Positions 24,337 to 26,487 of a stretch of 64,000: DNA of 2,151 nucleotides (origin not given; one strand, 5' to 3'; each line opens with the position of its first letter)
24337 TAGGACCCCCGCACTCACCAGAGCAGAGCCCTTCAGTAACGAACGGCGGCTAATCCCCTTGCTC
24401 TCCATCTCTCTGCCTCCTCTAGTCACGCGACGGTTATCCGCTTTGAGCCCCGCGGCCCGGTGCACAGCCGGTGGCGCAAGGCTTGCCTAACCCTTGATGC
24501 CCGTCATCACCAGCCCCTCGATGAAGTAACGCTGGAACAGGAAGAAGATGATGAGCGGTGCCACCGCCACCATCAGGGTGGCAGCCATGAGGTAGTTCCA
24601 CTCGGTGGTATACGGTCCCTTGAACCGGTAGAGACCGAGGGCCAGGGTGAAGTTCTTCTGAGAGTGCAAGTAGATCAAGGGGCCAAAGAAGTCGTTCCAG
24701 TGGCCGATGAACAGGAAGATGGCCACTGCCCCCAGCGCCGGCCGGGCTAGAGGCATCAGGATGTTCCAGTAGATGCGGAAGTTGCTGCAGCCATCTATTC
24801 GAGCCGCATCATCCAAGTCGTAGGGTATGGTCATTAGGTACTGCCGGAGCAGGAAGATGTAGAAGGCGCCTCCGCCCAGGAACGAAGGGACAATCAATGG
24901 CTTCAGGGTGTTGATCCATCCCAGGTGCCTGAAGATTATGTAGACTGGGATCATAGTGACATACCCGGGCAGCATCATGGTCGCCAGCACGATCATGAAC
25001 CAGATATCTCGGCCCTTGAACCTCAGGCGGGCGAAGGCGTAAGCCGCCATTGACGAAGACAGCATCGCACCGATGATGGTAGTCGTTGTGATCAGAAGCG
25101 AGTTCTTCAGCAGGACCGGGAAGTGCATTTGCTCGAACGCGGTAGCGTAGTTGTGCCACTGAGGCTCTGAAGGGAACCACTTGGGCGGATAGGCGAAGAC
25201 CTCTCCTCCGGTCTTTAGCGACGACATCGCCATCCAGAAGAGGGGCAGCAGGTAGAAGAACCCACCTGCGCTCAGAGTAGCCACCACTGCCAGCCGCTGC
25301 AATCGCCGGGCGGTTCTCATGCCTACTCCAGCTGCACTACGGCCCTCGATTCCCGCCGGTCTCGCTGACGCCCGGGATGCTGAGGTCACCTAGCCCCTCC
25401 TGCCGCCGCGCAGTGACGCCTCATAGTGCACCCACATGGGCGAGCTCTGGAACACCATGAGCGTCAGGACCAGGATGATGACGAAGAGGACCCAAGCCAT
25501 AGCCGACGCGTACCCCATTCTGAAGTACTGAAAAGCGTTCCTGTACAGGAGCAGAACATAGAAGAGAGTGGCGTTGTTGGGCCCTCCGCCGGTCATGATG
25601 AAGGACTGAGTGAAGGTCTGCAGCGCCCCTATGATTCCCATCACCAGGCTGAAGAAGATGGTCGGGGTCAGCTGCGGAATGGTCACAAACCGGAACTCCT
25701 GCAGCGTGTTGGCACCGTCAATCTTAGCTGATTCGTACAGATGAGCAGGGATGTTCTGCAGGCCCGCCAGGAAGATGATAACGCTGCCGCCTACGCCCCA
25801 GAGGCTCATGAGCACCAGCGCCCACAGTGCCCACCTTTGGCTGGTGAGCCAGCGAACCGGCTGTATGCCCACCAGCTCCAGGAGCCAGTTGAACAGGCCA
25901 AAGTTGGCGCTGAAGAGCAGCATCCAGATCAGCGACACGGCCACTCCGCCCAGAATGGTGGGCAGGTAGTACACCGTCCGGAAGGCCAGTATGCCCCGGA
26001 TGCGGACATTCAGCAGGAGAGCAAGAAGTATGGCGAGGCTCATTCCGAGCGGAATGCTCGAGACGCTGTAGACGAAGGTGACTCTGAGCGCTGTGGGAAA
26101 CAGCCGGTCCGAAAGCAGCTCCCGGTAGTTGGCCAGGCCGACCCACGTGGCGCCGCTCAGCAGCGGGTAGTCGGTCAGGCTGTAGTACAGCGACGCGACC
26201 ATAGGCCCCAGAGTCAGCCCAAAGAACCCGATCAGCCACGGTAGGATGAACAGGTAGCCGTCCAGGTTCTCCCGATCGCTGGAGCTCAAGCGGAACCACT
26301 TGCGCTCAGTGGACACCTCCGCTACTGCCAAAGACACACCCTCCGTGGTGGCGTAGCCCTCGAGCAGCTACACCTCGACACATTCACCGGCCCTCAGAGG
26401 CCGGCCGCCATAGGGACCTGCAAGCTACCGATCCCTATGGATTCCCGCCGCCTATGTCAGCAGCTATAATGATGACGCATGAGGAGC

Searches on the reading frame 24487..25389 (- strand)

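Call 32: search_protein_families(library=pfam, proteins=[window:24487-25389:-], max_evalue=0.001)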
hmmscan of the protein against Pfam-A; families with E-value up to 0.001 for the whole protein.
window:24487-25389:- (300 aa): 1 family
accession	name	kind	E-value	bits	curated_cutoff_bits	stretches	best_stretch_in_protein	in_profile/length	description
PF00528.27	BPD_transp_1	-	8.3e-19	68.5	26.4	1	113-289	7-178/184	Binding-protein-dependent transport system inner membrane component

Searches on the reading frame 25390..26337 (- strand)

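Call 32: search_protein_families(library=pfam, proteins=[window:25390-26337:-], max_evalue=0.001)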
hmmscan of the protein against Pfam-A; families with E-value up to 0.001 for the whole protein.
window:25390-26337:- (315 aa): 1 family
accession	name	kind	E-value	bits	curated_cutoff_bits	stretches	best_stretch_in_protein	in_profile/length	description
PF00528.27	BPD_transp_1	-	2.1e-10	41.1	26.4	1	98-295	1-175/184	Binding-protein-dependent transport system inner membrane component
